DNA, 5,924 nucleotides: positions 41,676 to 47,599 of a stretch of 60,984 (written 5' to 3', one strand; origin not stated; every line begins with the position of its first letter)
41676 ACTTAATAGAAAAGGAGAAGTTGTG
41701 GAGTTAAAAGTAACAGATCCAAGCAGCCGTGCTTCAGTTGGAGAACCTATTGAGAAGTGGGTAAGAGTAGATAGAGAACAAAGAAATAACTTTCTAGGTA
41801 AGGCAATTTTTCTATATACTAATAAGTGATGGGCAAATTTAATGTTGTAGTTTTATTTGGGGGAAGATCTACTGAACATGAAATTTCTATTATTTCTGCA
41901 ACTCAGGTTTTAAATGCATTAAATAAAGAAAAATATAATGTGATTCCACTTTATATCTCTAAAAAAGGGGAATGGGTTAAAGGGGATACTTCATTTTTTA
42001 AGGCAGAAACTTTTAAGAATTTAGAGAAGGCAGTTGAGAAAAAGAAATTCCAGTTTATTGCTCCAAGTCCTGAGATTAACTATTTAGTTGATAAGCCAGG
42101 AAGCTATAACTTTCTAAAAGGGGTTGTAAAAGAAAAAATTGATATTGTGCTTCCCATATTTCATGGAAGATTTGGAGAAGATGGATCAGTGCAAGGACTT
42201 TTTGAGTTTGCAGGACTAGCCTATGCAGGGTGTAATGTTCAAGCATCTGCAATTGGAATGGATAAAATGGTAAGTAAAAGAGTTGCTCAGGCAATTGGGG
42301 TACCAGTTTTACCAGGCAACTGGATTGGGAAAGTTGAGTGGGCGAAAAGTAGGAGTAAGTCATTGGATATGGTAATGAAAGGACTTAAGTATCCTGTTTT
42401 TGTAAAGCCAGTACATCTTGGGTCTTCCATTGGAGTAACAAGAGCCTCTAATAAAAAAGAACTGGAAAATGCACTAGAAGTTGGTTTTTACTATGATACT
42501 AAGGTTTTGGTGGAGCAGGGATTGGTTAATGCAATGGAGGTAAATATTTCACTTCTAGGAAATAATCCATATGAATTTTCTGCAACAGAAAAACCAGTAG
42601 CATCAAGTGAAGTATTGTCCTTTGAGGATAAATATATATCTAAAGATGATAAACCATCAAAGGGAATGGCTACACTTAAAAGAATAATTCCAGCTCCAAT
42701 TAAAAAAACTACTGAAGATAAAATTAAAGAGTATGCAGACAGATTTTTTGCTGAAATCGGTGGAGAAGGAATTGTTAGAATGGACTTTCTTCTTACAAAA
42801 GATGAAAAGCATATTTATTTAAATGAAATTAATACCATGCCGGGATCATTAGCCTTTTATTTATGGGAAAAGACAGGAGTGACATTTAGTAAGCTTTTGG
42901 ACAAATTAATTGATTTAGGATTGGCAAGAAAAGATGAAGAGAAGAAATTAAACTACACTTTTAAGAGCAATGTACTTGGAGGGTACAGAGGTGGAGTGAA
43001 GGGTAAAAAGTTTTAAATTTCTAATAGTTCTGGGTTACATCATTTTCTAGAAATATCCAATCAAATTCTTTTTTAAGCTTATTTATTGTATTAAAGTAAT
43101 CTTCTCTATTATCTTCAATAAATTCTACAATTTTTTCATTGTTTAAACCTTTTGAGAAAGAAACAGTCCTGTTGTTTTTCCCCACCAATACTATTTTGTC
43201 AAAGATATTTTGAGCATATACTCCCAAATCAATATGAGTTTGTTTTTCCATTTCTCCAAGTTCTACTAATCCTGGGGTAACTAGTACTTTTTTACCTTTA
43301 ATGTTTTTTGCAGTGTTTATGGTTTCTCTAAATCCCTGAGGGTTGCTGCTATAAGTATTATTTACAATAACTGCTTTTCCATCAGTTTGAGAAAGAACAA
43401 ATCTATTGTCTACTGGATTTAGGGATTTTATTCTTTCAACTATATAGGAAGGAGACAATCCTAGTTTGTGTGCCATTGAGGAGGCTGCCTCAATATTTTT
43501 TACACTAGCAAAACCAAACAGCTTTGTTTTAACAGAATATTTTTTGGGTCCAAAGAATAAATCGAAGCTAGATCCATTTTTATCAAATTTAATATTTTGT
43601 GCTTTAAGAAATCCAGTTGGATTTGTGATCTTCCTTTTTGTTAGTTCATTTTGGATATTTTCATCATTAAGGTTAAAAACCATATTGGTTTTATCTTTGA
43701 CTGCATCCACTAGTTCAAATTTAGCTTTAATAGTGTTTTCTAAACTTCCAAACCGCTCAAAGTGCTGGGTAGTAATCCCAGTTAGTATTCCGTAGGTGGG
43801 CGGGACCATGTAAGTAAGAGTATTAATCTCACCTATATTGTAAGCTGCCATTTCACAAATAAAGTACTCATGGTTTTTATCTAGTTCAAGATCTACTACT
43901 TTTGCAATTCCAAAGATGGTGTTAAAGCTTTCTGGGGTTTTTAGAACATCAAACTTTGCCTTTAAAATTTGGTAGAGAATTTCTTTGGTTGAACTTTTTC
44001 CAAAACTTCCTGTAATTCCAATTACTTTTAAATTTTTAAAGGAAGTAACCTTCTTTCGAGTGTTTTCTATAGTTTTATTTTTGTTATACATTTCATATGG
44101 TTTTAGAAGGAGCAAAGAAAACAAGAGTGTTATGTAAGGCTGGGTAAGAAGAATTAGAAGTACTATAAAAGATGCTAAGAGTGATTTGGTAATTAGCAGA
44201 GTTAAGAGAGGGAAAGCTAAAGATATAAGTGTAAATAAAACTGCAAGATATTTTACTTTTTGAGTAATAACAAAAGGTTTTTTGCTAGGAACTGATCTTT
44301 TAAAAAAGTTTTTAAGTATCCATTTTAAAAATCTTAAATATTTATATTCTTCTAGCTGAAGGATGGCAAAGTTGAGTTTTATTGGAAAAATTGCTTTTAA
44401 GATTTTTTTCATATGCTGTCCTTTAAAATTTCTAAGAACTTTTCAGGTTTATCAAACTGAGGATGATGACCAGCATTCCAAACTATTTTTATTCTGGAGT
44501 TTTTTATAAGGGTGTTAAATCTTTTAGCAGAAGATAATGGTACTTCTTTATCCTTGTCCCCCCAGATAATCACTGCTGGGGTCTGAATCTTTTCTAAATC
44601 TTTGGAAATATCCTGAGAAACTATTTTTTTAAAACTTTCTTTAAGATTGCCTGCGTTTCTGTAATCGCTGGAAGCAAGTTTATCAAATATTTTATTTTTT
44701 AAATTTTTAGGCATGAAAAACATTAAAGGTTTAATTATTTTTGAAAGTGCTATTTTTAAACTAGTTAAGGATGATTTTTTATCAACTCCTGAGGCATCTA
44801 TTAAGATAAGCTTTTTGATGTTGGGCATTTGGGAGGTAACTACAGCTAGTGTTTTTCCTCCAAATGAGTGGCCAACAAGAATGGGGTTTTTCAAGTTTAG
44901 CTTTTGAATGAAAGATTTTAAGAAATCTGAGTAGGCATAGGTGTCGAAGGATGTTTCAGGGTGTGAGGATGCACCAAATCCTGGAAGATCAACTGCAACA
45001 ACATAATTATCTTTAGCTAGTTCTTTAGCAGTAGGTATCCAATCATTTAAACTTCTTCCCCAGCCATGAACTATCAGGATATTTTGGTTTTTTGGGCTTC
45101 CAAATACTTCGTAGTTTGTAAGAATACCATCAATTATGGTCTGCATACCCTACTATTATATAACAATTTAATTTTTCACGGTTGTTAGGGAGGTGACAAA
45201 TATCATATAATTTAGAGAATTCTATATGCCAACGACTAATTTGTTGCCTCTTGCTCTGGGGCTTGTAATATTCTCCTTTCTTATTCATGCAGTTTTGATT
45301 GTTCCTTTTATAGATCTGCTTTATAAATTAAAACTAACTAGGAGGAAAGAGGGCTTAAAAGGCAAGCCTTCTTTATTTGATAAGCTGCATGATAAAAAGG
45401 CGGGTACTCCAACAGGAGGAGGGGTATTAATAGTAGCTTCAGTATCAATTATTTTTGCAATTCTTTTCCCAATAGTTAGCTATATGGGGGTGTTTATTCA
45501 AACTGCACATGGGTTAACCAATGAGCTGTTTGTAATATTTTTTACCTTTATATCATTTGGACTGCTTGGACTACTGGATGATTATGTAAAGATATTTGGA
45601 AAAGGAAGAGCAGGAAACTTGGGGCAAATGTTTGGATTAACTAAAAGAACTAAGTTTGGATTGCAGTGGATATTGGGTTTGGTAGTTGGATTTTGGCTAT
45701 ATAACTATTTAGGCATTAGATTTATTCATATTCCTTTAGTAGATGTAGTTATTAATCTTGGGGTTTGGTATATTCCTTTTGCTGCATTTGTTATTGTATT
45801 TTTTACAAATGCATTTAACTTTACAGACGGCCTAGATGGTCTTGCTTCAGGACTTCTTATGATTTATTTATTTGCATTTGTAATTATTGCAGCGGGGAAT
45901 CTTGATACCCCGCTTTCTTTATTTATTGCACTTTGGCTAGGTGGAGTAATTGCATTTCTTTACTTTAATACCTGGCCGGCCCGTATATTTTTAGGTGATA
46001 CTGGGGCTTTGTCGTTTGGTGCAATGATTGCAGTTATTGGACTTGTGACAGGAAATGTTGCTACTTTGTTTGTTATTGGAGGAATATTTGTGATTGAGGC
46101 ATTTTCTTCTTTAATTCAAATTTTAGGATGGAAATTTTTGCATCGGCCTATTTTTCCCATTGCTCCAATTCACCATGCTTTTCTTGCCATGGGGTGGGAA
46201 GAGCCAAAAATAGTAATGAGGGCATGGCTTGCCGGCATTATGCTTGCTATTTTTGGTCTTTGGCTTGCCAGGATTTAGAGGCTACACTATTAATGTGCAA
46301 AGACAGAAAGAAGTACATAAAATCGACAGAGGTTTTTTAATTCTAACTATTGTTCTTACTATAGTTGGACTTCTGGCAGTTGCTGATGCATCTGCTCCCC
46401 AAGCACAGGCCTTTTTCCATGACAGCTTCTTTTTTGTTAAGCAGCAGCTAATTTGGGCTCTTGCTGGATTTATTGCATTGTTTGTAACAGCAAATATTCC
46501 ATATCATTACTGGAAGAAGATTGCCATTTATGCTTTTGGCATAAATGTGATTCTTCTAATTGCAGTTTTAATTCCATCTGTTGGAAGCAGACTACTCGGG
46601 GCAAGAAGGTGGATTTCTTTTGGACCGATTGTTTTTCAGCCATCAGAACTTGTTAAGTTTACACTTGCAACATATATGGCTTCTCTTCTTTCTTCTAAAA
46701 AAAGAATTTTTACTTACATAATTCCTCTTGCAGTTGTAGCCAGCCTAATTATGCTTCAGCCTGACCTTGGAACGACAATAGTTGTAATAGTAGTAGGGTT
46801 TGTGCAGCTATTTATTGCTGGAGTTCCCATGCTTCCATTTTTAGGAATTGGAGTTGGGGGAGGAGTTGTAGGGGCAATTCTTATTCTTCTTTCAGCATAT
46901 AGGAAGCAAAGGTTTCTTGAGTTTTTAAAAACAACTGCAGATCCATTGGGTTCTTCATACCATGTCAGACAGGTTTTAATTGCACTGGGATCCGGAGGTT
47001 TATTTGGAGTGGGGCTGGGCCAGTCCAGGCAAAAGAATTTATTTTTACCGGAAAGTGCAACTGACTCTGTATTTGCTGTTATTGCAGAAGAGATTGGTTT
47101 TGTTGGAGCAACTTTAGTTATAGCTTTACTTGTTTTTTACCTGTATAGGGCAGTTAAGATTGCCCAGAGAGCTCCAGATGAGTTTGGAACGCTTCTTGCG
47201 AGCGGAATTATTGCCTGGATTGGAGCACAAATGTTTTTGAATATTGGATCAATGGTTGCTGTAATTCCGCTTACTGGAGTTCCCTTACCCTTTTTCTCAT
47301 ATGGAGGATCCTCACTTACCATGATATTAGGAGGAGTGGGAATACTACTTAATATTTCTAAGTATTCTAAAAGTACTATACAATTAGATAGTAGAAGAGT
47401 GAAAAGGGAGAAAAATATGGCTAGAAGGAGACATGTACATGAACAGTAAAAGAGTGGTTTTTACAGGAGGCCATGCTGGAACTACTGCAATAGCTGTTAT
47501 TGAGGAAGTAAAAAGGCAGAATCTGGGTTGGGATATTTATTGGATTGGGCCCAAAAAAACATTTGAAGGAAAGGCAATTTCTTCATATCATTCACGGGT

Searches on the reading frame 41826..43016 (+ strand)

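Call 10: search_protein_families(library=pfam, proteins=[window:41826-43016:+], max_evalue=0.001)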
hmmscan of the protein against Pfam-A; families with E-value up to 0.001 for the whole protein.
window:41826-43016:+ (396 aa): 4 families
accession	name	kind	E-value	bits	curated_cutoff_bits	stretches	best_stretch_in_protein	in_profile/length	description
PF07478.18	Dala_Dala_lig_C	-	4.4e-47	160.7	24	1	154-363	2-204/204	D-ala D-ala ligase C-terminus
PF01820.27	Dala_Dala_lig_N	-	9.5e-35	120.2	34.6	1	6-136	1-121/121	D-ala D-ala ligase N-terminus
PF02222.28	ATP-grasp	-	3.2e-07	30.6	27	0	287-336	113-160/179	ATP-grasp domain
PF02786.22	CPSase_L_D2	-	3.1e-05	24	19.8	0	146-245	1-101/211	Carbamoyl-phosphate synthase L chain, ATP binding domain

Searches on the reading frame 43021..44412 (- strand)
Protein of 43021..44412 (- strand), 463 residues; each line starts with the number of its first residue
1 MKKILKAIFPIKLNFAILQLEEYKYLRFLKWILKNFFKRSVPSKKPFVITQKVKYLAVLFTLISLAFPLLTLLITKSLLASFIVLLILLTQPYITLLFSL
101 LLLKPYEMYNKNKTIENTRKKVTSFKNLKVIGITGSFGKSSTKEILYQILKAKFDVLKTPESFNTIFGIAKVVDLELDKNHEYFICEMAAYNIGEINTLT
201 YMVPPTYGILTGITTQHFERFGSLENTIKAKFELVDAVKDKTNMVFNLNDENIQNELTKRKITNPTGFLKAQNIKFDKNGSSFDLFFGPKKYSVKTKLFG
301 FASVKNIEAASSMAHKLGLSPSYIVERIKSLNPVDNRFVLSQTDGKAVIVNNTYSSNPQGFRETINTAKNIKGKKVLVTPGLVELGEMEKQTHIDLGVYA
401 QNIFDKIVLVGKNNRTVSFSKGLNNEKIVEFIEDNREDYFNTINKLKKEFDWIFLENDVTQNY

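Call 10: search_protein_families(library=pfam, proteins=[window:43021-44412:-], max_evalue=0.001)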
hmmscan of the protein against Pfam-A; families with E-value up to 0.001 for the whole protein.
window:43021-44412:- (463 aa): 2 families
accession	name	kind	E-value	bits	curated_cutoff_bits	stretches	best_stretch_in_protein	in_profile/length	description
PF08245.18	Mur_ligase_M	-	7.7e-33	114.6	24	1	133-312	1-198/200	Mur ligase middle domain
PF02875.26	Mur_ligase_C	-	1e-06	30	28.4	1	337-445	2-114/127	Mur ligase, glutamate ligase domain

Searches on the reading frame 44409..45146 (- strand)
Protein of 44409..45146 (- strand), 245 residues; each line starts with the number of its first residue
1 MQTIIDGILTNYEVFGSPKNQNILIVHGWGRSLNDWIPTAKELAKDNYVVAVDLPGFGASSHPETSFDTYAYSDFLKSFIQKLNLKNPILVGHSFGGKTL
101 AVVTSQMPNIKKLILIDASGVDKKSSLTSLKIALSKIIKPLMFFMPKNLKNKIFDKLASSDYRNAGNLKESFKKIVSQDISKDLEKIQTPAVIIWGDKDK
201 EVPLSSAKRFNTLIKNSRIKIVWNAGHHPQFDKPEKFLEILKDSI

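Call 10: search_protein_families(library=pfam, proteins=[window:44409-45146:-], max_evalue=0.001)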
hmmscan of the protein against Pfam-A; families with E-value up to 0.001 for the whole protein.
window:44409-45146:- (245 aa): 5 families
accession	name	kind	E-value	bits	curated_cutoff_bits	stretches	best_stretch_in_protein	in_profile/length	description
PF00561.26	Abhydrolase_1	-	1.9e-28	100.2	25.8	2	23-127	3-109/245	alpha/beta hydrolase fold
PF12697.13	Abhydrolase_6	-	1.9e-19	71.7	26.3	1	23-239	1-216/217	Alpha/beta hydrolase family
PF12146.15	Hydrolase_4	-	3.3e-14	53.2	27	1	20-232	4-237/239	Serine aminopeptidase, S33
PF06342.18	DUF1057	-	0.00013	21.6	21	1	45-153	60-168/297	Alpha/beta hydrolase of unknown function (DUF1057)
PF08840.17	BAAT_C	-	0.00069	20.2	20.9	1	90-205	26-130/210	BAAT / Acyl-CoA thioester hydrolase C terminal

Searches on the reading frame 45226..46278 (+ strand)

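Call 10: search_protein_families(library=pfam, proteins=[window:45226-46278:+], max_evalue=0.001)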
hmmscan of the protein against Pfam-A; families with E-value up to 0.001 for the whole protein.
window:45226-46278:+ (350 aa): 1 family
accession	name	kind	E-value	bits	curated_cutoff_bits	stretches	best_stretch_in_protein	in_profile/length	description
PF00953.26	Glycos_transf_4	-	4.7e-31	108.4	27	1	102-274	2-158/160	Glycosyl transferase family 4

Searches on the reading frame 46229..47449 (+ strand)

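Call 11: search_protein_families(library=pfam, proteins=[window:46229-47449:+], max_evalue=0.001)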
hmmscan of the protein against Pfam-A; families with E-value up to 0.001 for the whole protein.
window:46229-47449:+ (406 aa): 1 family
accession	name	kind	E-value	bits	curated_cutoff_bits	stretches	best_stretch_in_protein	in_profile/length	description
PF01098.24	FTSW_RODA_SPOVE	-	1.5e-99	333.8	26.4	1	37-381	5-355/356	Cell cycle protein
